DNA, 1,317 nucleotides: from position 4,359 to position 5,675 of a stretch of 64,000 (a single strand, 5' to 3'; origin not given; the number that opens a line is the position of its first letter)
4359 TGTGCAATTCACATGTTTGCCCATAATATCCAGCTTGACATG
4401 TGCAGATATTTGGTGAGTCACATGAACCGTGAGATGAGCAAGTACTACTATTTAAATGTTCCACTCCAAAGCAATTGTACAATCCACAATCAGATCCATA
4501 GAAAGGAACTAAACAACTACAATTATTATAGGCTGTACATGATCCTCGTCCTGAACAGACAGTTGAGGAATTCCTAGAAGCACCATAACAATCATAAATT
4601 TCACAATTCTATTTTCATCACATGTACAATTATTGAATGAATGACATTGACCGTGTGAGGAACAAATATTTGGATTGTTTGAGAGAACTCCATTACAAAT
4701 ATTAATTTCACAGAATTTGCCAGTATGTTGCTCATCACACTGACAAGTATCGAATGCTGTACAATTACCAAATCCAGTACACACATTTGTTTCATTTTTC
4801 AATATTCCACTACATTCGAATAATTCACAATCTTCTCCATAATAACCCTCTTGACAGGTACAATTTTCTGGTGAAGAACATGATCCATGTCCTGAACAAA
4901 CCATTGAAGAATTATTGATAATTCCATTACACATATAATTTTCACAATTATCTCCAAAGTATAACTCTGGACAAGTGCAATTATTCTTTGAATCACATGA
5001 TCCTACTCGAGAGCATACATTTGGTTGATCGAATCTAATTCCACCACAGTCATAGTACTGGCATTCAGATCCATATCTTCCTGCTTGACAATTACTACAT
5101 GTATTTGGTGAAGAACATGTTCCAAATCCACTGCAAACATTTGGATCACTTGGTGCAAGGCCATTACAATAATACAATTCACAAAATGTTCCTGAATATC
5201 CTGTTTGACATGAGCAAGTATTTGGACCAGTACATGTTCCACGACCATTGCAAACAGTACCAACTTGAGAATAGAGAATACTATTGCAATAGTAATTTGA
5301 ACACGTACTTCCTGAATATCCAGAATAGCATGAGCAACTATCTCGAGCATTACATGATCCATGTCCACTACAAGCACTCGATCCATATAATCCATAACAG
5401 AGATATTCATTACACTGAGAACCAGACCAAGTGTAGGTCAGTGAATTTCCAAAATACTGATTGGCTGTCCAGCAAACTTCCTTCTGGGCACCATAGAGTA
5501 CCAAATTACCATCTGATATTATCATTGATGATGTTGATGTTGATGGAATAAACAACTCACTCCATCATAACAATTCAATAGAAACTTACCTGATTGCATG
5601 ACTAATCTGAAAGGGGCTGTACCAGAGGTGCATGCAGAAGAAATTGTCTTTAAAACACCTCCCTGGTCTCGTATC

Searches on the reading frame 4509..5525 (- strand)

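Call 52: search_protein_families(library=pfam, proteins=[window:4509-5525:-], max_evalue=0.001)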
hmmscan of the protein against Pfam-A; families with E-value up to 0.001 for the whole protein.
window:4509-5525:- (338 aa): 5 families
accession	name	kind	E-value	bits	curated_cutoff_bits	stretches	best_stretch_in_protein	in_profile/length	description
PF07974.19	EGF_2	-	2.1e-27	95.6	22.1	4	207-233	5-32/32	EGF-like domain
PF25024.1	EGF_TEN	-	4.3e-16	59.7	65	2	51-197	2-125/234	Teneurin EGF domain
PF23106.1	EGF_Teneurin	-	5.7e-15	55.5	24.3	2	210-234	5-28/30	Teneurin-like EGF domain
PF21795.3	JAG1-like_EGF2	-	1.7e-11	44.4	27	2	213-234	2-23/25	Protein jagged-1-like, atypical EGF2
PF21700.4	EGF_DL_JAG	-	2.4e-07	31.1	27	1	96-116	3-23/26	Delta-like/Jagged, EGF-like domain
